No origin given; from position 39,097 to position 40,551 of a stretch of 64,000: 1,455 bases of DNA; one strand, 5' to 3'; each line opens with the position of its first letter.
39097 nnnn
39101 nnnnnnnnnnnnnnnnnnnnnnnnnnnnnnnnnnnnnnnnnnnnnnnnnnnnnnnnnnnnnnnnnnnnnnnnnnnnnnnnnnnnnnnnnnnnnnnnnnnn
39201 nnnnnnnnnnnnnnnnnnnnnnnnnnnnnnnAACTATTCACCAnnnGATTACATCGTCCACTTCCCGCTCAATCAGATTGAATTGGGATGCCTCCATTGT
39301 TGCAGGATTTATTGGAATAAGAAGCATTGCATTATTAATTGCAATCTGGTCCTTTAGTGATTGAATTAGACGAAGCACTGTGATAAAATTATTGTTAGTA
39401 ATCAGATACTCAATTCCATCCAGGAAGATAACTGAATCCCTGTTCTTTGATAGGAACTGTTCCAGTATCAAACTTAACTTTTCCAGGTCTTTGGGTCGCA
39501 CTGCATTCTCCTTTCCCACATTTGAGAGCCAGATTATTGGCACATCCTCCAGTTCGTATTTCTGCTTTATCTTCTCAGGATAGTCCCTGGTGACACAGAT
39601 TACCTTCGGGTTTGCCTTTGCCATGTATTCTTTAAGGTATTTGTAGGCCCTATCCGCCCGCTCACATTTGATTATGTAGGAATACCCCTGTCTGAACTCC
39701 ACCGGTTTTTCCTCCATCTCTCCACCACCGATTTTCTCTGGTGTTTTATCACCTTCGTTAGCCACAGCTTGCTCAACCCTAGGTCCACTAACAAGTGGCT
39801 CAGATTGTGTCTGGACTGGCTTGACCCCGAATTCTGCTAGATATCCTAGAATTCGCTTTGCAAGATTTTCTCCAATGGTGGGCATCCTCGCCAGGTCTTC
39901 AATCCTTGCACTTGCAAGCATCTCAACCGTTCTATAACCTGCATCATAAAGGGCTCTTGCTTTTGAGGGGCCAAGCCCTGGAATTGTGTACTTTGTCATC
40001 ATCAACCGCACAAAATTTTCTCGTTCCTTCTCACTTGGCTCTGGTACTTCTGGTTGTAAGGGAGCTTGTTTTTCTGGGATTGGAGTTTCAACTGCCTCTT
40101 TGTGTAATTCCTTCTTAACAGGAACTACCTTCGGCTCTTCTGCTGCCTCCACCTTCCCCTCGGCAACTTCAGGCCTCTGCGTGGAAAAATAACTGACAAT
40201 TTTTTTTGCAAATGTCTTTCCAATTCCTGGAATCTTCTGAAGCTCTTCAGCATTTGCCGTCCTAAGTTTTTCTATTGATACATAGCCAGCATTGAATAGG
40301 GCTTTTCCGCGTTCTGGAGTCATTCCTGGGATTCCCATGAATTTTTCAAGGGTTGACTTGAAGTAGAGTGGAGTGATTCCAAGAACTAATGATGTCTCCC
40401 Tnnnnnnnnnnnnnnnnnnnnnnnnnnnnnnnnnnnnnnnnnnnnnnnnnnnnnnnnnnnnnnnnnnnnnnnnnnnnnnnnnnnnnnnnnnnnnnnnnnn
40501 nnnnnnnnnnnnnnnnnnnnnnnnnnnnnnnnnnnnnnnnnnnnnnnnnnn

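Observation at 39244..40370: IleRS-like protein carries a ~375-aa C-terminal extension: two (HhH)2 modules plus a DUF835 (KaiC-derived) domain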

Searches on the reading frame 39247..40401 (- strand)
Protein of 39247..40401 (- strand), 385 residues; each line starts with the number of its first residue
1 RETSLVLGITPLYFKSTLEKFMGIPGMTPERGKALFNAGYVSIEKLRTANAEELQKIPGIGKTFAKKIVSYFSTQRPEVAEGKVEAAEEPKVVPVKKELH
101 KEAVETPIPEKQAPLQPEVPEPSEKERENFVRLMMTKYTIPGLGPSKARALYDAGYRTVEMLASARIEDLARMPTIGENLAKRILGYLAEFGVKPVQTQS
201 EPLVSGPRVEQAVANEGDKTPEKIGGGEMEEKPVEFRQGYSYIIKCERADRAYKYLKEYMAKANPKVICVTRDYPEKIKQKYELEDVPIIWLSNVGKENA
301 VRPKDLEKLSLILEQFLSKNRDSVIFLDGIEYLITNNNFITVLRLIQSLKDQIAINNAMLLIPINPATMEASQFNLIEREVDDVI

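Call 5: find_homologous_proteins(query=window:39247-40401:-, max_evalue=0.001)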
Query window:39247-40401:- (385 aa): 132 proteins with E <= 0.001 among 4700 candidates; the best 120 are listed.
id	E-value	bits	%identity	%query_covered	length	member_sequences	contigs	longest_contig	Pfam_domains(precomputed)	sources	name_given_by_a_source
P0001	7.5e-81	290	38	99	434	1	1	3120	PF12826.14,PF14520.13,PF05763.19,PF12836.14,PF00633.30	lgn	-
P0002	1.2e-71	260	37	99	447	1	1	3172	PF12826.14,PF14520.13,PF05763.19,PF12836.14,PF00633.30,PF19302.5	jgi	jgi:predicted flap endonuclease-1-like 5' DNA nuclease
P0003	4.0e-68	249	39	99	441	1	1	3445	PF10391.16,PF14520.13,PF03118.22,PF05763.19,PF00633.30,PF19302.5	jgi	jgi:hypothetical protein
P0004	7.9e-68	248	38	99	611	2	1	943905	PF08264.20,PF14520.13,PF05763.19,PF00633.30,PF19302.5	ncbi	-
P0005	4.2e-67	245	38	99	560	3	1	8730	PF14520.13,PF03118.22,PF05763.19,PF19302.5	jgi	jgi:archaellum component FlaF (FlaF/FlaG flagellin family)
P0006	9.5e-67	244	40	99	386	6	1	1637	PF12826.14,PF14520.13,PF05763.19,PF00633.30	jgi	jgi:RNA polymerase subunit RPABC4/transcription elongation factor Spt4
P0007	1.5e-66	243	37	98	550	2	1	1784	PF10391.16,PF14520.13,PF03118.22,PF05763.19,PF19302.5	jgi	jgi:hypothetical protein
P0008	1.9e-66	243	37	98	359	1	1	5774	PF12826.14,PF14520.13,PF05763.19,PF00633.30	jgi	jgi:predicted flap endonuclease-1-like 5' DNA nuclease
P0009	8.4e-66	241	35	98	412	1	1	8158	PF12826.14,PF10391.16,PF14520.13,PF03118.22,PF05763.19,PF12836.14,PF14229.13,PF00633.30,PF19302.5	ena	-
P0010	3.1e-65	239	36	98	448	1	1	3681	PF14520.13,PF05763.19,PF00633.30,PF19302.5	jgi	jgi:rubredoxin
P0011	7.8e-65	238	39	98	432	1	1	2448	PF12826.14,PF13240.12,PF14520.13,PF05763.19,PF12773.14,PF10571.16,PF00633.30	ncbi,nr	ncbi:MAG: DUF835 domain-containing protein, partial [Thermoplasmata archaeon]|nr:DUF835 domain-conta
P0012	3.5e-64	236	36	98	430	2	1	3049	PF14520.13,PF05763.19,PF12773.14,PF00633.30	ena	-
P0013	5.7e-64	235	34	98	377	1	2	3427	PF10391.16,PF14520.13,PF03118.22,PF05763.19,PF00633.30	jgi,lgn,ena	-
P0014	2.3e-63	233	35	98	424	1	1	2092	PF10391.16,PF14520.13,PF05763.19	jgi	jgi:predicted amidophosphoribosyltransferase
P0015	7.5e-63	231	37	98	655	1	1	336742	PF08264.20,PF14520.13,PF05763.19,PF12836.14,PF19302.5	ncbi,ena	-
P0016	2.2e-62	230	36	98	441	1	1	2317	PF10391.16,PF14520.13,PF03118.22,PF05763.19,PF00633.30,PF19302.5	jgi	jgi:hypothetical protein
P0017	2.9e-62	229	36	96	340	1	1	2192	PF10391.16,PF14520.13,PF03118.22,PF05763.19,PF00633.30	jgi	jgi:rhodanese-related sulfurtransferase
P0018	2.9e-62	229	34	99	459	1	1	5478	PF12826.14,PF14520.13,PF05763.19,PF00633.30,PF19302.5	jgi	jgi:hypothetical protein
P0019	4.8e-62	229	37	86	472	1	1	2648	PF10391.16,PF14520.13,PF05763.19,PF00633.30,PF19302.5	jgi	jgi:hypothetical protein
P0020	4.8e-62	229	35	96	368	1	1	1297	PF12826.14,PF10391.16,PF14520.13,PF05763.19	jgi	-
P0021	7.5e-62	228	35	99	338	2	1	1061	PF12826.14,PF14520.13,PF05763.19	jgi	-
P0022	8.1e-62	228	36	98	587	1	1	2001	PF14520.13,PF05763.19,PF12773.14,PF19302.5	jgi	jgi:predicted amidophosphoribosyltransferase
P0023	1.3e-61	227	35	99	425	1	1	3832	PF12826.14,PF14520.13,PF05763.19,PF19302.5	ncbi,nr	ncbi:MAG TPA: DUF835 domain-containing protein, partial [Thermoplasmata archaeon]|nr:DUF835 domain-c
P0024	1.7e-61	227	34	98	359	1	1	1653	PF10391.16,PF14520.13,PF05763.19,PF00633.30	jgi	-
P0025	2.2e-61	226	35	99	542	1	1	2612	PF18912.7,PF13240.12,PF10005.15,PF14520.13,PF05763.19,PF12773.14,PF17032.11,PF19302.5,PF13248.12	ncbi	ncbi:MAG: DUF835 domain-containing protein, partial [Thermoplasmata archaeon]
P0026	2.2e-61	226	35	98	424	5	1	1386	PF14520.13,PF05763.19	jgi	-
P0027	2.2e-61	226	35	98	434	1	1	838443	PF12826.14,PF10391.16,PF14520.13,PF03118.22,PF05763.19,PF12773.14,PF12836.14,PF00633.30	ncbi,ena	-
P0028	6.1e-61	225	37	97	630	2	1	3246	PF12826.14,PF13240.12,PF14520.13,PF05763.19,PF12773.14,PF12836.14,PF00633.30,PF19302.5,PF13248.12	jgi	-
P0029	9.7e-61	224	34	97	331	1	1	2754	PF12826.14,PF14520.13,PF05763.19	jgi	jgi:predicted flap endonuclease-1-like 5' DNA nuclease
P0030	1.4e-60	224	36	98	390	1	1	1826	PF14520.13,PF05763.19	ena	-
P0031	2.3e-60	223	36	97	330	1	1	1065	PF12826.14,PF14520.13,PF05763.19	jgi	jgi:hypothetical protein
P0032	3.2e-60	223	34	99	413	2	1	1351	PF12826.14,PF14520.13,PF05763.19,PF19302.5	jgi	jgi:hypothetical protein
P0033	6.9e-60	221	37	98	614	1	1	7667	PF12826.14,PF13240.12,PF14520.13,PF05763.19,PF12773.14,PF00633.30,PF19302.5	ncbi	-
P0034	7.3e-60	221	34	98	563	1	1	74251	PF12826.14,PF13240.12,PF14520.13,PF03118.22,PF05763.19,PF00633.30,PF19302.5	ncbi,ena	-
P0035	9.4e-60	221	42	67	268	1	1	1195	PF14520.13,PF05763.19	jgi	-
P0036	2.1e-59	220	57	39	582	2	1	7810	PF12826.14,PF13240.12,PF14520.13,PF05763.19,PF12773.14,PF19302.5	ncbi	-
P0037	3.7e-59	219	40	64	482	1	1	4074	PF14520.13,PF05763.19,PF19302.5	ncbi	ncbi:MAG: DUF835 domain-containing protein, partial [Thermoplasmata archaeon]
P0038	1.3e-57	214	45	63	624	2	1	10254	PF08264.20,PF14520.13,PF05763.19,PF19302.5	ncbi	ncbi:MAG: DUF835 domain-containing protein, partial [Thermoplasmata archaeon]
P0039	1.5e-57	214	43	69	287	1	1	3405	PF14520.13,PF05763.19,PF00633.30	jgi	-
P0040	1.5e-57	214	45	58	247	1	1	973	PF12826.14,PF14520.13,PF05763.19,PF12836.14,PF00633.30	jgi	-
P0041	4.4e-57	212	44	63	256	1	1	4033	PF14520.13,PF05763.19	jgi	jgi:hypothetical protein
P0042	4.8e-57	212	47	61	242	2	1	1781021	PF12826.14,PF14520.13,PF05763.19,PF00633.30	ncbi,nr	ncbi:MAG: DUF835 domain-containing protein [Methanomassiliicoccales archaeon]|nr:DUF835 domain-conta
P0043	1.2e-56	211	44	63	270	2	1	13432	PF14520.13,PF05763.19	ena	-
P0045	3.3e-56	209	35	86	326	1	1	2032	PF14520.13,PF05763.19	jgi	jgi:predicted amidophosphoribosyltransferase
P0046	5.5e-56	209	43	63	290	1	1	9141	PF14520.13,PF05763.19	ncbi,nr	ncbi:MAG: hypothetical protein A3K67_03185 [Euryarchaeota archaeon RBG_16_62_10]|nr:MAG: hypothetica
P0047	7.6e-56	208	56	39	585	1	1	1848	PF14520.13,PF05763.19,PF19302.5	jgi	-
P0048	1.2e-55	207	36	94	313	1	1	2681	PF12826.14,PF14520.13,PF05763.19,PF00633.30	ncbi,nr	ncbi:TPA: DUF835 domain-containing protein, partial [Thermoplasmata archaeon]|nr:DUF835 domain-conta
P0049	1.8e-55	207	43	63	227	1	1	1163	PF14520.13,PF05763.19,PF00633.30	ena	-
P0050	1.8e-55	207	41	73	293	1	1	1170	PF14520.13,PF05763.19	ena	-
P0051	1.9e-55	207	37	14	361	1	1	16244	PF14559.13,PF14520.13,PF05763.19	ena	-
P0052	2.1e-55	207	44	64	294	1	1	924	PF14520.13,PF05763.19,PF00633.30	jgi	jgi:hypothetical protein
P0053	2.4e-55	206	42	71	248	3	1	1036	PF14520.13,PF05763.19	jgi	jgi:hypothetical protein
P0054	3.7e-55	206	45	62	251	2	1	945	PF14520.13,PF05763.19,PF00633.30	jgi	jgi:hypothetical protein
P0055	1.1e-54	204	49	42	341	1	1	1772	PF13240.12,PF14520.13,PF05763.19,PF12773.14,PF17032.11,PF13248.12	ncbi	-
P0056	1.5e-54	204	33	99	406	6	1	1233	PF18912.7,PF13240.12,PF14520.13,PF05763.19,PF12773.14,PF17032.11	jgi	-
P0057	1.6e-54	204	40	72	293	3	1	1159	PF14520.13,PF05763.19,PF00633.30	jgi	-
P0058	1.9e-54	204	53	37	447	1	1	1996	PF12826.14,PF14520.13,PF05763.19,PF12773.14,PF19302.5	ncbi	-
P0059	2.1e-54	203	57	42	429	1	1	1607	PF14520.13,PF05763.19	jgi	jgi:rubrerythrin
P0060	3.9e-54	203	34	99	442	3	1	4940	PF13240.12,PF14520.13,PF05763.19,PF12773.14,PF17032.11,PF19302.5,PF13248.12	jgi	-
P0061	4.6e-54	202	43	64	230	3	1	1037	PF14520.13,PF05763.19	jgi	jgi:hypothetical protein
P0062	9.7e-54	201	42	63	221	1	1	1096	PF14520.13,PF05763.19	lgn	-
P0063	1.0e-53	201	42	63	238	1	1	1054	PF14520.13,PF05763.19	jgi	jgi:hypothetical protein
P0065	1.5e-53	201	40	64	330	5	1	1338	PF13240.12,PF14520.13,PF05763.19,PF12773.14,PF17032.11,PF13248.12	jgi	jgi:uncharacterized Zn finger protein (UPF0148 family)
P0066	1.6e-53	200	41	65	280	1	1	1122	PF14520.13,PF05763.19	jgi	jgi:hypothetical protein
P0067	1.8e-53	200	34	99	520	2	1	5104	PF18912.7,PF13240.12,PF14520.13,PF05763.19,PF12773.14,PF17032.11,PF19302.5,PF13248.12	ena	-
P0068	2.2e-53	200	44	63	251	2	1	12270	PF14520.13,PF05763.19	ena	-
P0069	2.4e-53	200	41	64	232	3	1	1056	PF14520.13,PF05763.19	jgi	jgi:hypothetical protein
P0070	2.7e-53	200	35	99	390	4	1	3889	PF13240.12,PF14520.13,PF05763.19,PF12773.14,PF17032.11,PF13248.12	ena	-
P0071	3.6e-53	199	32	99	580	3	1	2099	PF13240.12,PF14520.13,PF05763.19,PF12773.14,PF17032.11,PF19302.5,PF13248.12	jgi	-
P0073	6.0e-53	199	54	40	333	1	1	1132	PF14520.13,PF05763.19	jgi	-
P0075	1.5e-52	197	44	61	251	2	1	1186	PF12826.14,PF13240.12,PF14520.13,PF05763.19,PF00633.30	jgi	jgi:hypothetical protein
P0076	1.7e-52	197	58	41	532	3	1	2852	PF12826.14,PF14520.13,PF05763.19,PF00633.30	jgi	-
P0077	3.6e-52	196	36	64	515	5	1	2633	PF13240.12,PF14520.13,PF05763.19,PF12773.14,PF19302.5,PF13248.12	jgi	jgi:RNA polymerase subunit RPABC4/transcription elongation factor Spt4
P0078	6.5e-52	195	40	64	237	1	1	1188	PF14520.13,PF05763.19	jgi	jgi:hypothetical protein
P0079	8.7e-52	195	43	62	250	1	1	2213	PF14520.13,PF05763.19,PF00633.30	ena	-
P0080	9.0e-52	195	47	61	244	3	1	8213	PF14520.13,PF05763.19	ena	-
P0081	3.0e-51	193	37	66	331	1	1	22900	PF14520.13,PF05763.19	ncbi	ncbi:MAG: DUF835 domain-containing protein, partial [Candidatus Aenigmatarchaeota archaeon]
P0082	4.7e-51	192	50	39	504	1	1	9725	PF13240.12,PF14520.13,PF05763.19,PF12773.14,PF19302.5,PF13248.12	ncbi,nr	ncbi:MAG TPA: DUF835 domain-containing protein, partial [Thermoplasmata archaeon]|nr:DUF835 domain-c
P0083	6.4e-51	192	36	64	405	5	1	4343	PF13240.12,PF14520.13,PF05763.19,PF12773.14,PF13248.12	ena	-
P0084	1.1e-50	191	41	64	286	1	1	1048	PF12826.14,PF14520.13,PF05763.19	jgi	jgi:hypothetical protein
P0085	2.1e-50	190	58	39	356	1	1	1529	PF18912.7,PF13240.12,PF14520.13,PF05763.19,PF12773.14,PF17032.11,PF13248.12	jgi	-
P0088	5.3e-50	189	34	99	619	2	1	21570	PF18912.7,PF13240.12,PF14520.13,PF05763.19,PF12773.14,PF17032.11,PF10571.16,PF19302.5,PF13248.12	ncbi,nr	ncbi:MAG: DUF835 domain-containing protein [Methanobacteriota archaeon]|nr:MAG: DUF835 domain-contai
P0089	8.4e-50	188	38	64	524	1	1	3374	PF13240.12,PF14520.13,PF05763.19,PF12773.14,PF19302.5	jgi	jgi:isoleucyl-tRNA synthetase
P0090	9.1e-50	188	32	99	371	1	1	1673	PF18912.7,PF13240.12,PF14520.13,PF05763.19,PF12773.14,PF13248.12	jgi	jgi:RNA polymerase subunit RPABC4/transcription elongation factor Spt4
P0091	1.0e-49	188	34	99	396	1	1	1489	PF13240.12,PF14520.13,PF05763.19,PF12773.14,PF13248.12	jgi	-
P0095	1.0e-46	178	38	73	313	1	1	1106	PF12826.14,PF18912.7,PF13240.12,PF14520.13,PF05763.19,PF12773.14,PF10571.16,PF00633.30,PF13248.12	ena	-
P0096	1.0e-46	178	36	64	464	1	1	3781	PF14520.13,PF05763.19,PF19302.5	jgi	jgi:isoleucyl-tRNA synthetase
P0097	1.1e-46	178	39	64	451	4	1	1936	PF14520.13,PF05763.19,PF19302.5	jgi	jgi:isoleucyl-tRNA synthetase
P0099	1.5e-46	178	52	40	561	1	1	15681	PF08264.20,PF14520.13,PF05763.19,PF19302.5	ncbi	-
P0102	7.6e-46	175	38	64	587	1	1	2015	PF08264.20,PF14520.13,PF05763.19,PF19302.5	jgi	jgi:isoleucyl-tRNA synthetase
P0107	1.7e-45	174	33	96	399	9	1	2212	PF13240.12,PF14520.13,PF05763.19,PF12773.14,PF17032.11,PF13248.12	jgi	-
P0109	1.8e-45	174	39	64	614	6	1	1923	PF08264.20,PF14520.13,PF05763.19,PF19302.5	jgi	jgi:isoleucyl-tRNA synthetase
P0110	2.3e-45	174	53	39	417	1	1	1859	PF13240.12,PF14520.13,PF05763.19,PF12773.14,PF28085.1,PF13248.12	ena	-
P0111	4.1e-45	173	33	89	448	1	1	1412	PF14520.13,PF05763.19,PF00633.30,PF19302.5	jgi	jgi:hypothetical protein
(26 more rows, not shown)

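Call 7: find_encoding_contigs(protein=P0004, flank=6000, max_places=3)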
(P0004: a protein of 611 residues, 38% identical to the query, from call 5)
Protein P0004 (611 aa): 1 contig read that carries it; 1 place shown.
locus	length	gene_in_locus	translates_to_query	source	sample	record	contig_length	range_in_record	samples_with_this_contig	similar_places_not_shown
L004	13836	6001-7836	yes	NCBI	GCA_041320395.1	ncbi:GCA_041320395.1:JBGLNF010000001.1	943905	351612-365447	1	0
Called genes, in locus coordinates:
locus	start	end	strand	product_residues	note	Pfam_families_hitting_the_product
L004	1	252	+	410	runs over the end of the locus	PF07690:MFS_1, PF12832:MFS_1_like (faint), PF07690:MFS_1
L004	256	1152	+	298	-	PF03415:Peptidase_C11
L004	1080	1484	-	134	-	PF00210:Ferritin (faint), PF02915:Rubrerythrin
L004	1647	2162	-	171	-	PF01870:Hjc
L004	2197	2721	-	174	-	-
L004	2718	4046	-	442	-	PF01336:tRNA_anti-codon, PF00152:tRNA-synt_2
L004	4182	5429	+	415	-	PF00999:Na_H_Exchanger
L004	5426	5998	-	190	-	PF03151:TPT (faint), PF00892:EamA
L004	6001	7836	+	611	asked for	PF08264:Anticodon_1, PF19302:DUF5915, PF14520:HHH_5 (weak), PF00633:HHH (faint), PF14520:HHH_5 (weak), PF05763:DUF835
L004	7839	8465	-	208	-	PF01989:AcnX_swivel_put, PF00293:NUDIX, PF14815:NUDIX_4 (faint)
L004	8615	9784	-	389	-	PF04412:AcnX, PF28403:AcnX_2nd, PF28406:AcnX_3rd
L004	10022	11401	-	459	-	PF00892:EamA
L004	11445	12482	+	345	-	-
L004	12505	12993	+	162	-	PF03061:4HBT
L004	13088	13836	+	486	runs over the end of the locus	PF06253:MTTB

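Call 8: find_encoding_contigs(protein=P0015, flank=6000, max_places=3)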
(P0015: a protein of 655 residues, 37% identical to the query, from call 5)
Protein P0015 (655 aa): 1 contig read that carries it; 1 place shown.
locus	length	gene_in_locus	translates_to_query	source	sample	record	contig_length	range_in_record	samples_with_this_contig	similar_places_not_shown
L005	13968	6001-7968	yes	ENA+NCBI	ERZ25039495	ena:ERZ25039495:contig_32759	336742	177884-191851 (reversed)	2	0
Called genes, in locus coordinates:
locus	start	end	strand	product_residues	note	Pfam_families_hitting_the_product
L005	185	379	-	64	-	-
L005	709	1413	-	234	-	PF00230:MIP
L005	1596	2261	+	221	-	PF00834:Ribul_P_3_epim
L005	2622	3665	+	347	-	PF00752:XPG_N, PF00867:XPG_I, PF01367:5_3_exonuc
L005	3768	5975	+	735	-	PF00133:tRNA-synt_1, PF09334:tRNA-synt_1g, PF08264:Anticodon_1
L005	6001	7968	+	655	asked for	PF08264:Anticodon_1, PF19302:DUF5915, PF14520:HHH_5 (weak), PF12836:HHH_3 (faint), PF14520:HHH_5, PF05763:DUF835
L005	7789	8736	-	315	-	PF01989:AcnX_swivel_put, PF00293:NUDIX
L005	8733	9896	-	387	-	PF04412:AcnX, PF28403:AcnX_2nd, PF28406:AcnX_3rd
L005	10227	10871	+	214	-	PF00440:TetR_N, PF21303:TetR_C_39 (faint)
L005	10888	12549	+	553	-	PF00083:Sugar_tr, PF06609:TRI12, PF07690:MFS_1, PF13347:MFS_2 (weak)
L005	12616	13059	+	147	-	PF00582:Usp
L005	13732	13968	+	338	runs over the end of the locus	PF00141:peroxidase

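Call 9: find_encoding_contigs(protein=P0088, flank=6000, max_places=3)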
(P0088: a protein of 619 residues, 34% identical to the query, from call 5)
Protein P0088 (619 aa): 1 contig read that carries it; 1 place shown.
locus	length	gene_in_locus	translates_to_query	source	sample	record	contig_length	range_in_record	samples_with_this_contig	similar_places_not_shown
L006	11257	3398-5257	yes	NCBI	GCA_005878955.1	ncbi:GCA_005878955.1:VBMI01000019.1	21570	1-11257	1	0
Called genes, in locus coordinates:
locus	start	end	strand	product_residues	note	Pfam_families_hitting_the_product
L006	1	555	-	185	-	PF02729:OTCace_N, PF00185:OTCace (weak)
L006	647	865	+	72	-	-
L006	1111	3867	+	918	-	PF00133:tRNA-synt_1, PF09334:tRNA-synt_1g (weak), PF08264:Anticodon_1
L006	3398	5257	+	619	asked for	PF19302:DUF5915, PF14520:HHH_5, PF17032:Zn_ribbon_15 (faint), PF18912:DZR_2 (faint), PF12773:DZR, PF13240:Zn_Ribbon_1 (weak), PF13248:Zn_ribbon_3 (weak), PF05763:DUF835, +1 more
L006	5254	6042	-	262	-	PF01989:AcnX_swivel_put, PF00293:NUDIX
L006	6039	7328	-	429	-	PF04412:AcnX, PF28403:AcnX_2nd, PF28406:AcnX_3rd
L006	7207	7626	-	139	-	PF01877:RNA_binding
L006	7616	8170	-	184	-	PF13238:AAA_18, PF13207:AAA_17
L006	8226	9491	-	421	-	-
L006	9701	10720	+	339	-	PF05690:ThiG (faint), PF01680:SOR_SNZ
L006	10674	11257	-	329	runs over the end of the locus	PF17835:NOG1_N, PF01926:MMR_HSR1, PF02421:FeoB_N, PF06858:NOG1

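Call 19: find_related_loci(query=A1, collection=genome_contigs, flank=6000)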
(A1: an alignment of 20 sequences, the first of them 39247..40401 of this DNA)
Query A1 (385 aa) in genome_contigs; peptide patterns used: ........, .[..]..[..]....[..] (x = any residue, [..] = any of these).
191 stretches matched a pattern; 175 encode a relative of the query (tblastn E <= 1e-3); the best 80 are kept; 80 distinct loci.
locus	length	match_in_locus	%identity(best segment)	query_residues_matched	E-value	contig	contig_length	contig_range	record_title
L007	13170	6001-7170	82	1-385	0e+0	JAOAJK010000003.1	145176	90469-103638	MAG: Thermoplasmata archaeon isolate SKW197 NODE_3_length_145176_cov_13.286756, whole genome shotgun sequence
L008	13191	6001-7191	69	1-385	4e-169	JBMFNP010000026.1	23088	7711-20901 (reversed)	MAG: Thermoplasmata archaeon isolate KM4338-14 NODE_26_length_23088_cov_19.532093, whole genome shotgun sequence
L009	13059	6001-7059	36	4-385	3e-76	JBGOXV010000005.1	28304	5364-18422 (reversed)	MAG: Thermoplasmata archaeon isolate OBJ_0618_130150_59 k141_45485_length_28304_cov_13.8547, whole genome shotgun sequen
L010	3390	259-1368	39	4-385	1e-76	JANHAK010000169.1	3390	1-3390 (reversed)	MAG: Methanomassiliicoccales archaeon isolate LCB019-061 scaffold_46096_c1, whole genome shotgun sequence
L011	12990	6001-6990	37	4-382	1e-74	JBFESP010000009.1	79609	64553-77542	MAG: Thermoplasmata archaeon isolate Mix_mud06.2021.04.53 k141_3091564_length_79609_cov_17.3800, whole genome shotgun se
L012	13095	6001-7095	40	5-385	2e-74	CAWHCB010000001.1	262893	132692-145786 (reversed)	MAG: Methanomassiliicoccaceae archaeon isolate MFD00905.bin.2.116 genome assembly, contig: contig_18523, whole genome sh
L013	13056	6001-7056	38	5-385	2e-74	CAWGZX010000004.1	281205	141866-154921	MAG: Methanomassiliicoccaceae archaeon isolate MFD02979.bin.1.52 genome assembly, contig: contig_37976, whole genome sho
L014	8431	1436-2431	38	5-385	6e-74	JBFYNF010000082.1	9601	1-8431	MAG: Thermoplasmata archaeon isolate PPR_0081 PPR_0081_bin.95.fa_k121_3497175, whole genome shotgun sequence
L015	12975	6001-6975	38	5-385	6e-74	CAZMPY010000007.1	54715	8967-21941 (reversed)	MAG TPA_asm: uncultured Thermoplasmata archaeon isolate binchicken_co255_206 genome assembly, contig: k141_300033, whole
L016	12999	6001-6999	35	5-385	3e-73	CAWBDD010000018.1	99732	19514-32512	MAG: uncultured Thermoplasmata archaeon isolate MFD00709.bin.2.183 genome assembly, contig: contig_32247, whole genome s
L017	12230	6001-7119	37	7-385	5e-73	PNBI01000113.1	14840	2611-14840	MAG: Methanomassiliicoccaceae archaeon isolate fen_33 73.20110800_E3D.115_contig_43519, whole genome shotgun sequence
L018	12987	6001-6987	38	5-385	1e-72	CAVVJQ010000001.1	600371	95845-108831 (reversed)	MAG: uncultured Thermoplasmata archaeon isolate MFD04716.bin.2.227 genome assembly, contig: contig_14348, whole genome s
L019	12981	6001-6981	36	5-385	3e-72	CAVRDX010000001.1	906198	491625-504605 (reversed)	MAG: uncultured Thermoplasmata archaeon isolate MFD04716.bin.2.147 genome assembly, contig: contig_15924, whole genome s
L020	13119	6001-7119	36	7-385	1e-71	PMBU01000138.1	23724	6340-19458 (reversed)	MAG: Methanomassiliicoccaceae archaeon isolate fen_65 73.20120700_E3M.288_contig_300585, whole genome shotgun sequence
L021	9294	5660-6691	35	4-385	2e-71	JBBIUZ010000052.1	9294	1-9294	MAG: Methanobacteriota archaeon isolate FAS170219_bin_65 NODE_8111_length_9294_cov_3.570516, whole genome shotgun sequen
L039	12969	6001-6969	36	1-385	5e-68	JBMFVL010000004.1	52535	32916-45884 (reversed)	MAG: Thermoplasmata archaeon isolate KM4348-28 NODE_4_length_52535_cov_6.400015, whole genome shotgun sequence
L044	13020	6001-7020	35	7-385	1e-67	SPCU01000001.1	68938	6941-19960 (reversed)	MAG: Methanomassiliicoccus sp. isolate das_tool.metabat2.44 k141_585515, whole genome shotgun sequence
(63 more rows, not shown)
